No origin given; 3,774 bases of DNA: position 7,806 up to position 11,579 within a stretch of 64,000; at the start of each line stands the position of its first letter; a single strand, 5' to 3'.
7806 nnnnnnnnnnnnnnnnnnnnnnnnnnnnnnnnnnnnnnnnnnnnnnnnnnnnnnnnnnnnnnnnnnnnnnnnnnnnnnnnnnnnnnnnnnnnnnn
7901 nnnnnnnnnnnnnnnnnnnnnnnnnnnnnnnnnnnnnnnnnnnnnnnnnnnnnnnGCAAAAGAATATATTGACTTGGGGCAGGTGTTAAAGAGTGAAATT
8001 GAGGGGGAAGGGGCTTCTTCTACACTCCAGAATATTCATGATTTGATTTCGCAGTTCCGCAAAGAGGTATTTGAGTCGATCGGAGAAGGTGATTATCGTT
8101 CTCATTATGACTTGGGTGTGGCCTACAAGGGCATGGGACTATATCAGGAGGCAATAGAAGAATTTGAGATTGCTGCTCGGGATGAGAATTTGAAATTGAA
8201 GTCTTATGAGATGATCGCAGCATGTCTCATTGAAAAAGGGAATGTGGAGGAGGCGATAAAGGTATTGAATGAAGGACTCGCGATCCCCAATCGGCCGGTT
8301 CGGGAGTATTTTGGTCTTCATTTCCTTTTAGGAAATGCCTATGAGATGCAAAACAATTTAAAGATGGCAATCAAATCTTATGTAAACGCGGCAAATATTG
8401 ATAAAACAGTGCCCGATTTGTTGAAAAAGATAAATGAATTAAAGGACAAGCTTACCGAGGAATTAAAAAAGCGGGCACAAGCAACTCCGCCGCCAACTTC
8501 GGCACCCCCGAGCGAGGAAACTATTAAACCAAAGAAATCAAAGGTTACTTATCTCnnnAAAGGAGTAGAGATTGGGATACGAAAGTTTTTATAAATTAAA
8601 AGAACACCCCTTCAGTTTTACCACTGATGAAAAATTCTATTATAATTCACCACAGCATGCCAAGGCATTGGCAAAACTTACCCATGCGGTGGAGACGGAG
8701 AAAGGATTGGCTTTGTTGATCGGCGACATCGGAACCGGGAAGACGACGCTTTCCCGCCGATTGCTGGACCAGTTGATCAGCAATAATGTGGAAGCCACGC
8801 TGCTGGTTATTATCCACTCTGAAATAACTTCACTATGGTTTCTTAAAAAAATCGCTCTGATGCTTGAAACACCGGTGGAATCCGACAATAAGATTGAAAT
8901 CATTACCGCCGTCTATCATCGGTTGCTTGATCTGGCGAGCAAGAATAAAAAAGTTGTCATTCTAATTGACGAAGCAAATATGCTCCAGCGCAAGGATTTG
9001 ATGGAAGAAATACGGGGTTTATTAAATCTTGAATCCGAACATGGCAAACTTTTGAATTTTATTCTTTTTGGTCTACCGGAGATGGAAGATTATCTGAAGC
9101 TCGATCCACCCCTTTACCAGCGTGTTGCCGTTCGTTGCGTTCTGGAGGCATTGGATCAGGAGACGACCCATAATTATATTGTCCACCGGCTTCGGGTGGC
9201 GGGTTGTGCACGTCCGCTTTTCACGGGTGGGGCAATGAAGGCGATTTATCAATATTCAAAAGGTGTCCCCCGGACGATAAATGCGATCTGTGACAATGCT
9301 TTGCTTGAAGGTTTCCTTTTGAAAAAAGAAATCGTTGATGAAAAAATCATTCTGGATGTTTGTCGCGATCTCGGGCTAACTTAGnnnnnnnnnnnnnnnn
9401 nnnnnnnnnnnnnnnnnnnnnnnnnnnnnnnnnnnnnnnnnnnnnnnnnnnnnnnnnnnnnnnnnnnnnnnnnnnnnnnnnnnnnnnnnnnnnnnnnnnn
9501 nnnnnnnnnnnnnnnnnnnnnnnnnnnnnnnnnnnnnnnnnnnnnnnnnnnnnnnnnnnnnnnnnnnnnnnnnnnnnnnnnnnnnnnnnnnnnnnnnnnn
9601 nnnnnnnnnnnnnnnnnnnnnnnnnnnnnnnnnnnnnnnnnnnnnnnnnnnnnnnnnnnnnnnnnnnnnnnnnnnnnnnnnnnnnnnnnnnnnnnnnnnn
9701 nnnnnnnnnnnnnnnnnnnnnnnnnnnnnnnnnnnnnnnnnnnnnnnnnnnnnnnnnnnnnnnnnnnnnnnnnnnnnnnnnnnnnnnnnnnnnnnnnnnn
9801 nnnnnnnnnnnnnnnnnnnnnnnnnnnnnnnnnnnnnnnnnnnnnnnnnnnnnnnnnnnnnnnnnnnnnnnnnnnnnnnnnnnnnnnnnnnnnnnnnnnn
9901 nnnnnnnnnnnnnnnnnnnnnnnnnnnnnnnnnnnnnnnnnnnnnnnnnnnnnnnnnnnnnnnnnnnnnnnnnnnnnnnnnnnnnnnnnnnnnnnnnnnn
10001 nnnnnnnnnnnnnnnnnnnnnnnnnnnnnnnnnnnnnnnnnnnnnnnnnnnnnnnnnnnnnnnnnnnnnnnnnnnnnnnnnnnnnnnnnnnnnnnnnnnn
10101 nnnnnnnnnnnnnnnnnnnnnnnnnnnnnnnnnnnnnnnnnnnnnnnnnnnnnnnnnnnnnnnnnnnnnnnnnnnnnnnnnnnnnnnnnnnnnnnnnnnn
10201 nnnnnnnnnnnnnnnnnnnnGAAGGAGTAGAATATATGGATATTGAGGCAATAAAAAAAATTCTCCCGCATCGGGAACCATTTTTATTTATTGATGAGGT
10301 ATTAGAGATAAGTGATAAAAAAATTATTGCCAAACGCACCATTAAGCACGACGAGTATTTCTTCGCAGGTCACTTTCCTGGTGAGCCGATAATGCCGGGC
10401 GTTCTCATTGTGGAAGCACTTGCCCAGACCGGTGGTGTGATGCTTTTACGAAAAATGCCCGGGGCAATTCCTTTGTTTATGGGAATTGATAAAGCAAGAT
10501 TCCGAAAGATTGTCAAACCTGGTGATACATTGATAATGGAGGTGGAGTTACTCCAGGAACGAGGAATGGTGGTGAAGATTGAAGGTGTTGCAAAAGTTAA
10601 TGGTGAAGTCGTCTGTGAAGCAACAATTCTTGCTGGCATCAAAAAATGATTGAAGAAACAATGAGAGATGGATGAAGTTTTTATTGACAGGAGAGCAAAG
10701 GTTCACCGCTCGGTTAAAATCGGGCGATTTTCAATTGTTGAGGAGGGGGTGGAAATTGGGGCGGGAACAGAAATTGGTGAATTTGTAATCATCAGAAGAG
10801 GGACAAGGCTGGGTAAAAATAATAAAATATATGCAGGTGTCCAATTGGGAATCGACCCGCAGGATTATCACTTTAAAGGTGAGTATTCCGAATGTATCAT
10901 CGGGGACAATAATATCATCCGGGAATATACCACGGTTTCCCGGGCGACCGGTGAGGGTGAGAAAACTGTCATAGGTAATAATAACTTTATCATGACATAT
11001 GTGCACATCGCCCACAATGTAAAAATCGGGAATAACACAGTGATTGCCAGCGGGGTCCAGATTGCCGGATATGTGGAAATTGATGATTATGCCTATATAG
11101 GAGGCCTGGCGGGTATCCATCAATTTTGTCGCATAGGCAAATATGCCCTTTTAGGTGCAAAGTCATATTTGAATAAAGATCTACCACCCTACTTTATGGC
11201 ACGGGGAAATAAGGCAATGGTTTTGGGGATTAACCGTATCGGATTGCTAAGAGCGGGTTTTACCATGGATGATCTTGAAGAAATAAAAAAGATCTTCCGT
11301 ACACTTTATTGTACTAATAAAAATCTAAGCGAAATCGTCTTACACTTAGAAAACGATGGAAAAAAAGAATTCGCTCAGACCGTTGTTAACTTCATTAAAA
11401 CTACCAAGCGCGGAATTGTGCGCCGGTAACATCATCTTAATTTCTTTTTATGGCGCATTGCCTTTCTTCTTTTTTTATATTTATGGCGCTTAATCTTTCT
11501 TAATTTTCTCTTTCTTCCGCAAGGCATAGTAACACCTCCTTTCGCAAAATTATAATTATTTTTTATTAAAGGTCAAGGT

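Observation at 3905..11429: Tandemly duplicated TPR-protein plus ExeA-like ATPase module, co-transcribed with PHP-fabZ-lpxA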

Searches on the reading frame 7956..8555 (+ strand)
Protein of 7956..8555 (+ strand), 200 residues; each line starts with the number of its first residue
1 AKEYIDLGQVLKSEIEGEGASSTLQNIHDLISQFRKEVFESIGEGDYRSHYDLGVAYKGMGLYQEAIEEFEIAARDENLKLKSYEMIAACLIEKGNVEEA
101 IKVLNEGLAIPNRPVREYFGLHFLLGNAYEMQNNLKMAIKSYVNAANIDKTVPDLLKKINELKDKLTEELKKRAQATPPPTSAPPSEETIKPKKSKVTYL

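Call 74: search_solved_structures(query=window:7956-8555:+, max_evalue=0.01)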
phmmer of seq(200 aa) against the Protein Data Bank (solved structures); distinct sequences matched with E-value up to 0.01: 30.
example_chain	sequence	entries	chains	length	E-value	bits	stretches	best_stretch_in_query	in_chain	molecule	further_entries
9qhb_A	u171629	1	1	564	2.1e-19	73.6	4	45-150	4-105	Engineered tetratricopeptide repeat protein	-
8bu0_A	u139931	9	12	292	9.1e-19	71.5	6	49-154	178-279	Consensus tetratricopeptide repeat protein | Crystal structure of an 8-repeat consensus TPR superhelix with Zinc. | Monomer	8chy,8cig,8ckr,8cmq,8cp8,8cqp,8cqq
9qhc_A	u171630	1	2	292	2.7e-12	50.4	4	49-150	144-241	Engineered tetratricopeptide repeat protein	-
9gzg_A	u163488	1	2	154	1.1e-08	38.6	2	51-163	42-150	Engineered CTPR protein with glutamic acids for conductivity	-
2fo7_A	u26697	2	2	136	2.4e-08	37.5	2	49-149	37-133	SYNTHETIC CONSENSUS TPR PROTEIN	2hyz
8ch0_A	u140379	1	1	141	3e-08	37.2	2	45-150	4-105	Consensus tetratricopeptide repeat protein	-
1w3b_A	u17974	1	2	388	8.6e-08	35.7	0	50-109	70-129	UDP-N-ACETYLGLUCOSAMINE--PEPTIDE N-ACETYLGLUCOSAMINYLTRANSFERASE 110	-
6eou_A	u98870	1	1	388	9.3e-08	35.6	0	50-108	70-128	UDP-N-acetylglucosamine--peptide N-acetylglucosaminyltransferase 110 kDa subunit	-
7yeh_B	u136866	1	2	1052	2.7e-06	30.9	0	50-108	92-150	UDP-N-acetylglucosamine--peptide N-acetylglucosaminyltransferase 110 kDa subunit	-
7yea_A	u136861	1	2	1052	2.7e-06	30.9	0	50-108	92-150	UDP-N-acetylglucosamine--peptide N-acetylglucosaminyltransferase 110 kDa subunit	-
7ntf_A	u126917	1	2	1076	3.2e-06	30.6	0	50-108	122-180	Isoform 1 of UDP-N-acetylglucosamine--peptide N-acetylglucosaminyltransferase 110 kDa subu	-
1na0_A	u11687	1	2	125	6.5e-05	26.4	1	48-163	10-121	designed protein CTPR3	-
4y6c_A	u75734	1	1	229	0.00011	25.6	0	49-117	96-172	ANSERINA PUTATIVE KINESIN LIGHT chain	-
4i17_A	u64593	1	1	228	0.00022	24.6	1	37-149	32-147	hypothetical protein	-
3vtx_A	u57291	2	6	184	0.00037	23.9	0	40-86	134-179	MamA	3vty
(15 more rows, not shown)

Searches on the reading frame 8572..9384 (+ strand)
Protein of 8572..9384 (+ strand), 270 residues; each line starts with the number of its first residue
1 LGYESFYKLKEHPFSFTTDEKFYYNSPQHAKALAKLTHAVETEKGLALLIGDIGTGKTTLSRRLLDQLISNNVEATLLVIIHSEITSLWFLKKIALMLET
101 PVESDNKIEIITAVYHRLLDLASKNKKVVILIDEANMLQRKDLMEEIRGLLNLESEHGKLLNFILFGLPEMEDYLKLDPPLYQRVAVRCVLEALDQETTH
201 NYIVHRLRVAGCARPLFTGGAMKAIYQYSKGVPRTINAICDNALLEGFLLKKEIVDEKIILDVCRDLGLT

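Call 3: search_protein_families(library=pfam, proteins=[window:8572-9384:+], max_evalue=0.01)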
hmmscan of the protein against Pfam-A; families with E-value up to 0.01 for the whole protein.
window:8572-9384:+ (270 aa): 20 families
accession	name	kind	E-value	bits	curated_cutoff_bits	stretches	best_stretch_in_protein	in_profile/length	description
PF13401.12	AAA_22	-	1.1e-20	74.8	27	1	43-175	4-130/130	AAA domain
PF13191.12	AAA_16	-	1.4e-08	35.8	32.6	1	32-156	11-161/167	AAA ATPase domain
PF04851.21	ResIII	-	5e-06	27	22.5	1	30-141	9-140/164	Type III restriction enzyme, res subunit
PF00004.35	AAA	-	2.7e-05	25.1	21.2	1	48-153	2-91/131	ATPase family associated with various cellular activities (AAA)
PF07728.20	AAA_5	-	9.2e-05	22.9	22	1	48-154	3-93/139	AAA domain (dynein-related subfamily)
PF02367.23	TsaE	-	0.00012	22.5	26.6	1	26-73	3-51/128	Threonylcarbamoyl adenosine biosynthesis protein TsaE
PF01637.24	ATPase_2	-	0.00013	22.3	33.2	1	31-140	6-124/225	ATPase domain predominantly from Archaea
PF20720.3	nSTAND3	-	0.00018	21.7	27.2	1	42-81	15-51/155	Novel STAND NTPase 3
PF13604.12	AAA_30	-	0.0002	21.6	27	1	36-144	10-106/191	AAA domain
PF05970.20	PIF1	-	0.00042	20.4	25.9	1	30-141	7-117/223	PIF1-like helicase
PF12775.13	AAA_7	-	0.00092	19.2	25.8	1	42-139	31-113/181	P-loop containing dynein motor region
PF13245.12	AAA_19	-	0.001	19.7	25.1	1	39-140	4-104/134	AAA domain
PF24883.2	NPHP3_N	-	0.0012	19.4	24.8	0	42-74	20-52/164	Nephrocystin 3, N-terminal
PF00448.28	SRP54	-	0.0012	18.9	22.7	1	47-158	4-116/196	SRP54-type protein, GTPase domain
PF05621.17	TniB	-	0.003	17.5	22.4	1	27-186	14-180/189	Bacterial TniB protein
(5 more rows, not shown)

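Call 4: search_protein_families(library=ncbifam, proteins=[window:8572-9384:+], max_evalue=0.01)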
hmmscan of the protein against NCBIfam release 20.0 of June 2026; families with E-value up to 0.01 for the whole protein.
window:8572-9384:+ (270 aa): 13 families
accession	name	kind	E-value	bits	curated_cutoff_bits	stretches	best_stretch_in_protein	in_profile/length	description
TIGR03015.1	pepcterm_ATPase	hypoth_equivalog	8.2e-59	199.2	324.5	1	3-267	2-266/269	XrtA/PEP-CTERM system-associated ATPase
TIGR00959.1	ffh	equivalog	0.0002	20.3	473.2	1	42-149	97-206/428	signal recognition particle protein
TIGR00150.1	T6A_YjeE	equivalog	0.00089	19.1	60.1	1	31-74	6-53/135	tRNA (adenosine(37)-N6)-threonylcarbamoyltransferase complex ATPase subunit type 1 TsaE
TIGR02881.1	spore_V_K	equivalog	0.0011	18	422.95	0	104-194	83-178/261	stage V sporulation protein K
NF041000.1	ATPase_ComGA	equivalog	0.0016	17.5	300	1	30-71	114-155/267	competence type IV pilus ATPase ComGA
TIGR02782.1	TrbB_P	equivalog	0.0017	17.7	304.55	1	30-81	123-172/303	P-type conjugative transfer ATPase TrbB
TIGR02928.1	TIGR02928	subfamily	0.0024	16.8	181.3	1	48-142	44-145/366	orc1/cdc6 family replication initiation protein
TIGR04520.1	ECF_ATPase_1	equivalog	0.0037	16.7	315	0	21-97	7-82/269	energy-coupling factor transporter ATPase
TIGR01447.1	recD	equivalog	0.0041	15.8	310.15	0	29-75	148-194/597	exodeoxyribonuclease V subunit alpha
NF051883.1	DnaARegInactHdaA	equivalog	0.0042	16.7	300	1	22-67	19-64/229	DnaA regulatory inactivator HdaA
NF052589.1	ArlH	equivalog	0.0053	16.5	215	0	45-95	21-68/229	archaellum protein ArlH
TIGR04521.1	ECF_ATPase_2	equivalog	0.0061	15.7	330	0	23-69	11-55/279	energy-coupling factor transporter ATPase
TIGR02397.1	dnaX_nterm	equivalog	0.0063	15.8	250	0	47-140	39-131/355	DNA polymerase III subunit gamma/tau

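Call 9: search_protein_families(library=padloc, proteins=[window:8572-9384:+], max_evalue=0.01)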
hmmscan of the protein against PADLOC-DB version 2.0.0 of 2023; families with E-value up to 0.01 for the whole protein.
window:8572-9384:+ (270 aa): 8 families
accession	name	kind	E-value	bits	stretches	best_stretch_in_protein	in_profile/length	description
PDLC00914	TRIP13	-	1.8e-06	25.6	1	28-74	55-101/302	TRIP13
PDLC04140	mad8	-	5.7e-05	20.8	1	43-152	26-119/314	mads_8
PDLC04475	PDC-M16A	-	0.00037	17.1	1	26-77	13-64/721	-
PDLC04476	PDC-M16A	-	0.00081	15.9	0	28-78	8-59/691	-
PDLC00915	TRIP13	-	0.001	16.5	1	36-75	55-93/302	TRIP13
PDLC05079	PDC-S73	-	0.0014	15.4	1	18-74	170-221/752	-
PDLC05065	PDC-S68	-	0.0024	13.7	0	28-67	602-643/1221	-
PDLC01734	typeIV_RecD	-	0.0072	12.6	1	45-139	355-447/763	RecD_0_IVD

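Call 43: search_solved_structures(query=A2, max_evalue=0.01, show_alignments=1)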
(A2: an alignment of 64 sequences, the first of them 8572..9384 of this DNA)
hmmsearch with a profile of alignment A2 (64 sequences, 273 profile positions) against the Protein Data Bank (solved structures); distinct sequences matched with E-value up to 0.01: 23.
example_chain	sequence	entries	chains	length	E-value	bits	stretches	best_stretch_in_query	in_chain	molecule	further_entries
7rzy_1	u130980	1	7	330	7.1e-10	42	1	48-258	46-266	Tn6677 Vibrio cholerae transposon TnsC (VchTnsC)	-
7ufi_1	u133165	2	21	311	1.7e-09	40.7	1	48-258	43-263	VchTnsC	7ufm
8xvb_A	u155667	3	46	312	2.4e-06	30.4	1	14-210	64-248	ATP-dependent target DNA activator B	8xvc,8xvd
5l3s_A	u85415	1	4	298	0.00012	24.8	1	48-153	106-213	Signal recognition particle 54 kDa protein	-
5l3v_A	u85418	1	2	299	0.00013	24.7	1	48-153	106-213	Signal recognition particle 54 kDa protein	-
6pb3_A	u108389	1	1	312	0.00013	24.7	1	27-143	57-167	Rhizobiales Sp. Pch2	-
3kl4_A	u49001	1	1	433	0.00014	24.6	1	48-153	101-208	Signal recognition 54 kDa protein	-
7m99_A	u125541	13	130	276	0.00014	24.6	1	49-267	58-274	TnsC | ShTnsC | TnsC filament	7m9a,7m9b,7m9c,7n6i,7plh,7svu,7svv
8rdu_D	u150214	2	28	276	0.00014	24.6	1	49-267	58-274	ShTnsC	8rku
1qzw_A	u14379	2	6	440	0.00015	24.5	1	48-153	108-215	Signal recognition 54 kDa protein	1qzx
4pj3_A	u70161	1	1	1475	0.00079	22.1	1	40-99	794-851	Intron-binding protein aquarius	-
5mqf_U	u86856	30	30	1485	0.0008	22.1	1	40-99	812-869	Intron-binding protein aquarius | RNA helicase aquarius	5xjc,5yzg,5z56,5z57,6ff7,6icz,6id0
8ro0_Q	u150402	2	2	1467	0.001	21.8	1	43-97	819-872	Intron-binding protein aquarius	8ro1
9lur_A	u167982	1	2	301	0.0011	21.6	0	129-223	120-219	ESX-1 secretion system protein EccA1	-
1j8m_F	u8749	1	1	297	0.0011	21.6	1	48-150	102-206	SIGNAL RECOGNITION 54 KDA PROTEIN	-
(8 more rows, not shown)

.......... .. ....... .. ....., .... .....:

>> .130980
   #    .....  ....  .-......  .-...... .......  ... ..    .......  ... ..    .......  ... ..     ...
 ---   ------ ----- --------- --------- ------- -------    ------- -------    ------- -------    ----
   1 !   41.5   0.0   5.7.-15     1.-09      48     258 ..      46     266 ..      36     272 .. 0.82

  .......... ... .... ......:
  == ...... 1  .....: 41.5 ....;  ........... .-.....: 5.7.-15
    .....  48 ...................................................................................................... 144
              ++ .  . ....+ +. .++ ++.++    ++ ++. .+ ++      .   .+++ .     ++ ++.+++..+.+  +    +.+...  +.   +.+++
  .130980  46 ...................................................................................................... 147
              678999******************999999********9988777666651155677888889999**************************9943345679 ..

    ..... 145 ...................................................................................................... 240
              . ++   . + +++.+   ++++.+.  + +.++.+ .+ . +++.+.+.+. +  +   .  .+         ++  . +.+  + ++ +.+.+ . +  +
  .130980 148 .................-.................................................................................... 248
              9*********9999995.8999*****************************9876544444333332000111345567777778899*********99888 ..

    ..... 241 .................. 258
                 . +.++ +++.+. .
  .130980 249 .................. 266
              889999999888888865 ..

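Call 50: predict_structure(alignment_id=A2)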
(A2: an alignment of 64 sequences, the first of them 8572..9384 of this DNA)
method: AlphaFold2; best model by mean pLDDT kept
length: 270 residues; sequences in the alignment: 64
mean_pLDDT: 94.7   pTM: 0.88
mean pLDDT of the five models: 94.7, 94.3, 94.0, 93.8, 93.4
residues with pLDDT >= 90: 247; 70-90: 22; 50-70: 1; < 50: 0
segments of 3 or more residues with pLDDT < 50: none
pLDDT, mean of each block of 10 residues (from residue 1): 91 87 92 96 95 93 94 94 90 96 93 96 95 95 96 90 97 95 97 97 97 95 98 97 98 98 95
secondary structure, 60 per line:
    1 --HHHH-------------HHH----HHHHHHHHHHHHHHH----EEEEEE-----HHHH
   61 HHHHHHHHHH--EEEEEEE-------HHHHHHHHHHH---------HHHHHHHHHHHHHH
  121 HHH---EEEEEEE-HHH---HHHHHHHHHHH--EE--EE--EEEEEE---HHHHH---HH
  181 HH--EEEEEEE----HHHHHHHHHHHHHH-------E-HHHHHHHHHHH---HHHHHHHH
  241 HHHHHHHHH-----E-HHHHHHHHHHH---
elements in order: H3-6 H27-41 E46-51 H57-70 E73-79 H87-97 H107-123 E127-133 H141-151 E162-167 H171-175 H179-182 E185-191 H196-209 H219-229 H233-249 H257-267

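Call 97: fold_search(model_id=the predicted structure, library=pdb)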
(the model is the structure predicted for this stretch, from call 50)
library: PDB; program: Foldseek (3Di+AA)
matches with E <= 10: 1924; with E <= 0.001: 631
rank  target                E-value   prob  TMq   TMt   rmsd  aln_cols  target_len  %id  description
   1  1w5t_A                1.9e-10  1.00  0.67  0.49   4.7       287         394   14  Structure of the Aeropyrum Pernix ORC2 protein (ADPNP-ADP complexes) (released 2004-10-05)
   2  2qby_A                3.6e-10  1.00  0.70  0.54   4.5       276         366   17  Crystal structure of a heterodimer of Cdc6/Orc1 initiators bound to origin DNA (from S. solfataricus) (released 2007-09-11)
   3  8xvb_A                5.3e-10  1.00  0.66  0.72   4.1       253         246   18  Cryo-EM structure of ATP-DNA-MuB filaments (released 2024-08-14)
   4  7ufi_1                9.7e-10  1.00  0.72  0.63   4.2       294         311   15  VchTnsC AAA+ ATPase with DNA, single heptamer (released 2022-06-08)
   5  7jgr_A                1.1e-09  1.00  0.75  0.53   4.0       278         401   16  Structure of Drosophila ORC bound to DNA (84 bp) and Cdc6 (released 2020-09-09)
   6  1w5t_C                1.4e-09  1.00  0.65  0.48   5.0       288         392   13  Structure of the Aeropyrum Pernix ORC2 protein (ADPNP-ADP complexes) (released 2004-10-05)
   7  7rzy_1                3.6e-09  1.00  0.71  0.62   4.3       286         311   16  CryoEM structure of Vibrio cholerae transposon Tn6677 AAA+ ATPase TnsC (released 2022-06-08)
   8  1w5s_B                3.8e-09  1.00  0.65  0.47   5.1       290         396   14  Structure of the Aeropyrum Pernix ORC2 protein (ADP form) (released 2004-10-05)
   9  1w5s_A                4.3e-09  1.00  0.67  0.49   4.8       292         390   13  Structure of the Aeropyrum Pernix ORC2 protein (ADP form) (released 2004-10-05)
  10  7jk5_A                7.4e-09  1.00  0.70  0.51   4.3       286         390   16  Structure of Drosophila ORC bound to DNA (released 2020-09-09)
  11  7jk6_A                9.2e-09  1.00  0.72  0.54   4.2       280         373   15  Structure of Drosophila ORC in the active conformation (released 2020-09-09)
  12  8fcu_Q                9.7e-09  1.00  0.68  0.60   7.3       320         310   13  Cryo-EM structure of Cascade-DNA-TniQ-TnsC complex in type I-B CAST system (released 2023-08-09)
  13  8xvc_A                1.0e-08  1.00  0.67  0.76   4.1       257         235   17  CryoEM structure of ADP-DNA-MuB conformation1 (released 2024-08-14)
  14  1fnn_A                1.4e-08  1.00  0.73  0.54   3.9       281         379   14  CRYSTAL STRUCTURE OF CDC6P FROM PYROBACULUM AEROPHILUM (released 2000-10-04)
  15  7plh_A                1.4e-08  1.00  0.72  0.74   4.4       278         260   12  Scytonema hofmannii TnsC bound to AMPPNP and DNA (released 2021-12-01)
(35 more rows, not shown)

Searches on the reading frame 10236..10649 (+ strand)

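Call 3: search_protein_families(library=pfam, proteins=[window:10236-10649:+], max_evalue=0.01)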
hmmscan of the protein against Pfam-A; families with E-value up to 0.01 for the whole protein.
window:10236-10649:+ (137 aa): 3 families
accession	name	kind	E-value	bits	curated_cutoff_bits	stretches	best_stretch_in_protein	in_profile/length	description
PF07977.19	FabA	-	5.8e-33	113.9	23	1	10-129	1-137/138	FabA-like domain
PF01575.25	MaoC_dehydratas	-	9.2e-05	22.5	27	1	68-118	64-114/123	MaoC like domain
PF22817.2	ApeP-like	-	0.0069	16.4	27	0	9-69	10-69/158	ApeP dehydratase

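Call 4: search_protein_families(library=ncbifam, proteins=[window:10236-10649:+], max_evalue=0.01)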
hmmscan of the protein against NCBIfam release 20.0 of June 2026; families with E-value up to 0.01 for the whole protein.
window:10236-10649:+ (137 aa): 6 families
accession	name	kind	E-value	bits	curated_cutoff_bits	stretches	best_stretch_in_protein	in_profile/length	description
NF009667.0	PRK13188.1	equivalog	6.8e-54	183.3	465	1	1-136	321-460/464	bifunctional UDP-3-O-[3-hydroxymyristoyl] N-acetylglucosamine deacetylase/3-hydroxyacyl-ACP dehydratase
NF000582.1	PRK00006.1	equivalog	4e-50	169.3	113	1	2-133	1-135/137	3-hydroxyacyl-ACP dehydratase FabZ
TIGR01750.1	fabZ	equivalog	5.9e-48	162.3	155.15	1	1-133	1-139/141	3-hydroxyacyl-ACP dehydratase FabZ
NF058663.1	cispen_cyc_AmcE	equivalog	1.2e-15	57.8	140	1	3-128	6-135/153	cispentacin biosynthesis cyclizing decarboxylase AmcE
NF003509.0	PRK05174.1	equivalog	1.3e-10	41.4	124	1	10-130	29-159/172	bifunctional 3-hydroxydecanoyl-ACP dehydratase/trans-2-decenoyl-ACP isomerase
TIGR01749.1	fabA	equivalog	7.5e-10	39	238.15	1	15-131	30-157/169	3-hydroxyacyl-[acyl-carrier-protein] dehydratase FabA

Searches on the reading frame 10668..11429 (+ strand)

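Call 3: search_protein_families(library=pfam, proteins=[window:10668-11429:+], max_evalue=0.01)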
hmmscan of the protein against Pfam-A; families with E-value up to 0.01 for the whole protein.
window:10668-11429:+ (253 aa): 3 families
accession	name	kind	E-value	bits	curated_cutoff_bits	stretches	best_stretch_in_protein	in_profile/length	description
PF00132.30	Hexapep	-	2e-32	110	27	6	100-134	2-36/36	Bacterial transferase hexapeptide (six repeats)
PF13720.11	Acetyltransf_11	-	1.7e-19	70.4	24.5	1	171-251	1-82/82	Udp N-acetylglucosamine O-acyltransferase; Domain 2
PF25084.1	LbH_EIF2B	-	4.3e-08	33.6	54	2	4-104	4-101/105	EIF2B subunit epsilon LbH domain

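Call 4: search_protein_families(library=ncbifam, proteins=[window:10668-11429:+], max_evalue=0.01)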
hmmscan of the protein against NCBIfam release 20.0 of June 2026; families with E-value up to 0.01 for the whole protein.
window:10668-11429:+ (253 aa): 43 families (the best 25 are shown)
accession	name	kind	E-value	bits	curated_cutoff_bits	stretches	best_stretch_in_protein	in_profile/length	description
NF003657.0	PRK05289.1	equivalog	2.1e-88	295.9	226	1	5-252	11-260/264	acyl-ACP--UDP-N-acetylglucosamine O-acyltransferase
TIGR01852.1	lipid_A_lpxA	equivalog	2.4e-85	285.9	231.05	1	5-251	6-254/254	acyl-ACP--UDP-N-acetylglucosamine O-acyltransferase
NF002060.0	PRK00892.1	subfamily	5.9e-29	101.3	207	1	4-174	126-302/345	UDP-3-O-(3-hydroxymyristoyl)glucosamine N-acyltransferase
TIGR01853.1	lipid_A_lpxD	equivalog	8.1e-28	97.3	242.5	1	2-174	115-293/325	UDP-3-O-(3-hydroxymyristoyl)glucosamine N-acyltransferase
TIGR03570.1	NeuD_NnaD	subfamily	1.5e-24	86.8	160.8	2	75-183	99-201/202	NeuD/PglB/VioB family sugar acetyltransferase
TIGR03532.1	DapD_Ac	equivalog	9.1e-10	38.5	231.75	1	76-186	99-211/231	2,3,4,5-tetrahydropyridine-2,6-dicarboxylate N-acetyltransferase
NF010937.0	PRK14357.1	equivalog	1.1e-09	37.7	658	1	9-133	306-417/448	bifunctional UDP-N-acetylglucosamine diphosphorylase/glucosamine-1-phosphate N-acetyltransferase GlmU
NF007240.0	PRK09677.1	equivalog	1.2e-08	34.6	243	0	99-133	65-101/192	putative lipopolysaccharide biosynthesis O-acetyl transferase WbbJ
NF010933.0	PRK14353.1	equivalog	1.7e-08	33.5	505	1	4-141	281-422/453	bifunctional UDP-N-acetylglucosamine diphosphorylase/glucosamine-1-phosphate N-acetyltransferase GlmU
NF007797.0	PRK10502.1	subfamily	2.4e-08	33.8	192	0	135-185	125-175/183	WcaF family extracellular polysaccharide biosynthesis acetyltransferase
NF010940.0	PRK14360.1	equivalog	6.1e-08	31.6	602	1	51-160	242-344/452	bifunctional UDP-N-acetylglucosamine diphosphorylase/glucosamine-1-phosphate N-acetyltransferase GlmU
NF007076.0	PRK09527.1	equivalog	1.3e-07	31.2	347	0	100-131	120-163/203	galactoside O-acetyltransferase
TIGR03308.1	phn_thr-fam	hypoth_equivalog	1.4e-07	31.6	201.65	0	9-130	31-145/204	phosphonate metabolim protein, transferase hexapeptide repeat family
NF010935.0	PRK14355.1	equivalog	2.3e-07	29.8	718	1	112-168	263-318/459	bifunctional UDP-N-acetylglucosamine diphosphorylase/glucosamine-1-phosphate N-acetyltransferase GlmU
TIGR01173.1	glmU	equivalog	2.4e-07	30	366.85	1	96-171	265-338/452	bifunctional UDP-N-acetylglucosamine diphosphorylase/glucosamine-1-phosphate N-acetyltransferase GlmU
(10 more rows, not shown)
